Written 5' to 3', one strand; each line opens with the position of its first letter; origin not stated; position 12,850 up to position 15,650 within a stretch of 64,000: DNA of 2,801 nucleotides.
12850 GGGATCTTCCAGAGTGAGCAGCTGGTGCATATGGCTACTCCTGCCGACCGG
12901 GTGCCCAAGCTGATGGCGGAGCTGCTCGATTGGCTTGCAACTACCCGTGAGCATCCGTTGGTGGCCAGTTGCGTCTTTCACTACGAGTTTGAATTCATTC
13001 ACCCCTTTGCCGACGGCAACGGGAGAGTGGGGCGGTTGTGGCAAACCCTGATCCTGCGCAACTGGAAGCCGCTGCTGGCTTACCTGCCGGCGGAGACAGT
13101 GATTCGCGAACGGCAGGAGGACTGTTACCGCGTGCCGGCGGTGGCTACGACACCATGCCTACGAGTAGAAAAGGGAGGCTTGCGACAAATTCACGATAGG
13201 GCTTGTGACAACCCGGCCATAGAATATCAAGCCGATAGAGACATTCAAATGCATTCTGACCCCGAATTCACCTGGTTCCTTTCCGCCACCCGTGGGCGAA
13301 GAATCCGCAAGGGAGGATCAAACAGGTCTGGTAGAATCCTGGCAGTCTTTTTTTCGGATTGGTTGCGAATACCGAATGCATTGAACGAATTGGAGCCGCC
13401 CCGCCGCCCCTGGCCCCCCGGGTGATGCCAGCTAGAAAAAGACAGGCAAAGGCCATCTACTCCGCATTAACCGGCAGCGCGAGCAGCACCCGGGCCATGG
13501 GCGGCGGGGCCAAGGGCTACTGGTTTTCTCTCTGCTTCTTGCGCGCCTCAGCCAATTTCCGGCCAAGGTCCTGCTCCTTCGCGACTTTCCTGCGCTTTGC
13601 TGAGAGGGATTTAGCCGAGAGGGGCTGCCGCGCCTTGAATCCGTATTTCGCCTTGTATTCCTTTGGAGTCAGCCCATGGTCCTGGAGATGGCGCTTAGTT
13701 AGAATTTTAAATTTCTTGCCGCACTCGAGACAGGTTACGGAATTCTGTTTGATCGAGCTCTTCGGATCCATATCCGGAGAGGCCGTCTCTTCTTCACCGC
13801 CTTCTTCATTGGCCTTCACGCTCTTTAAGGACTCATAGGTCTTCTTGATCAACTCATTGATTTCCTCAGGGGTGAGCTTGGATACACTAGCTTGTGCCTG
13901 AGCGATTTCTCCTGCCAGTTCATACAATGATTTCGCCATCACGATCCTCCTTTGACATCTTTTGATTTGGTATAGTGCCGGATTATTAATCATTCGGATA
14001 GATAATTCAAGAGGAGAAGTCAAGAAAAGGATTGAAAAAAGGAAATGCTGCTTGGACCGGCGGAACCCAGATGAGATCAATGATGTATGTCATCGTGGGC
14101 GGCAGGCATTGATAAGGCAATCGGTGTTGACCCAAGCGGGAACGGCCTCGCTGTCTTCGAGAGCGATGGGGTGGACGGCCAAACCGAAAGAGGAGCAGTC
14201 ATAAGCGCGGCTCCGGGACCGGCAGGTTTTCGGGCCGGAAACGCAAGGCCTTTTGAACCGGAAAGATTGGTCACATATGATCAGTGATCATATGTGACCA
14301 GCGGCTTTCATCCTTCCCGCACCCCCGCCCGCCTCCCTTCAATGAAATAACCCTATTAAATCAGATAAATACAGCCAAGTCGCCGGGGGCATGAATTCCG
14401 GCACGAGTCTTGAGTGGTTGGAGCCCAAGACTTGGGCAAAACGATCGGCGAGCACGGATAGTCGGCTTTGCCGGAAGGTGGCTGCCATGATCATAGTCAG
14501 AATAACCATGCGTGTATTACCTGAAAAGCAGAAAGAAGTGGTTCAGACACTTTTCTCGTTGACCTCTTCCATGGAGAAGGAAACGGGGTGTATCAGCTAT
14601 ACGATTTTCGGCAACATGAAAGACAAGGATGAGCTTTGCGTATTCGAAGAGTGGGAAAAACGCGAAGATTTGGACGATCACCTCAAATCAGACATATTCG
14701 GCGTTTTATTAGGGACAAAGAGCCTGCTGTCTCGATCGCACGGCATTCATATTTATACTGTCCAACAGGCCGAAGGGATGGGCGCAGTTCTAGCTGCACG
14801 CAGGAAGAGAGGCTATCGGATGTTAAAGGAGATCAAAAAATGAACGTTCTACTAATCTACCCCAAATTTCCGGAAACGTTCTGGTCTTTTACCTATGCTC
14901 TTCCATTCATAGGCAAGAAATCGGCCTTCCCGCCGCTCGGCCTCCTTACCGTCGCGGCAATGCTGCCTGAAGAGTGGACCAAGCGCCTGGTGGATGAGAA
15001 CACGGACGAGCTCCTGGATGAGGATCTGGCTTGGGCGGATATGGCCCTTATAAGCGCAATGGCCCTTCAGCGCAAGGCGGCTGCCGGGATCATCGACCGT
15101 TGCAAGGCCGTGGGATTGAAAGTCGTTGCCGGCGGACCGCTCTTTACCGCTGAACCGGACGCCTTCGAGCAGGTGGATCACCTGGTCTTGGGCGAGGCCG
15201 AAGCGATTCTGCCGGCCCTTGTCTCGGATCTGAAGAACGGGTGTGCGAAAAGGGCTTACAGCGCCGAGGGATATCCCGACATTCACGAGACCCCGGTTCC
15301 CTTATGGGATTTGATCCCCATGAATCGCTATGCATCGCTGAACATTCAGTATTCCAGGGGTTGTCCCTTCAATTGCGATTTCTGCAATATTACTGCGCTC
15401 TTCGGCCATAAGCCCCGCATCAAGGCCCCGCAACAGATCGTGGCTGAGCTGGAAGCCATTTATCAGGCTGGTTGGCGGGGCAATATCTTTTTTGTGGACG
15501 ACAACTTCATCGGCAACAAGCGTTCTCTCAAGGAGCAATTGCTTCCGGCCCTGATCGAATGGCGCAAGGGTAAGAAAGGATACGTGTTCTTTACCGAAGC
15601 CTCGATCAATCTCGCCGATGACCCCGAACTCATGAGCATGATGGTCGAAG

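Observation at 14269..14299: Perfect 31-bp palindrome in an intergenic region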

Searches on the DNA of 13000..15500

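Call 5: search_rna_families(source=window, start=13000, end=15500, threshold=evalue, max_evalue=1)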
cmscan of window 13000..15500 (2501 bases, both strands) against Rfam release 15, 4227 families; matches with E-value up to 1: 0.
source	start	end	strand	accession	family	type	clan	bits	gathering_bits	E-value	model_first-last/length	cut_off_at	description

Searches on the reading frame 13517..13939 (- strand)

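Call 12: search_protein_families(library=pfam, proteins=[window:13517-13939:-], max_evalue=0.01)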
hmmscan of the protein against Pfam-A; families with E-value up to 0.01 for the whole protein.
window:13517-13939:- (140 aa): 1 family
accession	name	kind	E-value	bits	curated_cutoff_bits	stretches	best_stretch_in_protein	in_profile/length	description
PF05443.17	ROS_MUCR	-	1.8e-40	138.2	25.4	1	5-126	2-123/123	ROS/MUCR transcriptional regulator protein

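Call 51: search_protein_families(library=ncbifam, proteins=[window:13517-13939:-], max_evalue=0.001)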
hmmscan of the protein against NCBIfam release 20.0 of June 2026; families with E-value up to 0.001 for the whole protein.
window:13517-13939:- (140 aa): 0 families

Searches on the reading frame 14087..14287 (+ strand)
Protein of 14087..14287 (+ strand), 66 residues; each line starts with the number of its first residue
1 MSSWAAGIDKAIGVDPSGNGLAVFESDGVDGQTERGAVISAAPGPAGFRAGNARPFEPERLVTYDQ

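Call 12: search_protein_families(library=pfam, proteins=[window:14087-14287:+], max_evalue=0.01)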
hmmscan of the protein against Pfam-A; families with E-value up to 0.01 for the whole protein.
window:14087-14287:+ (66 aa): 0 families
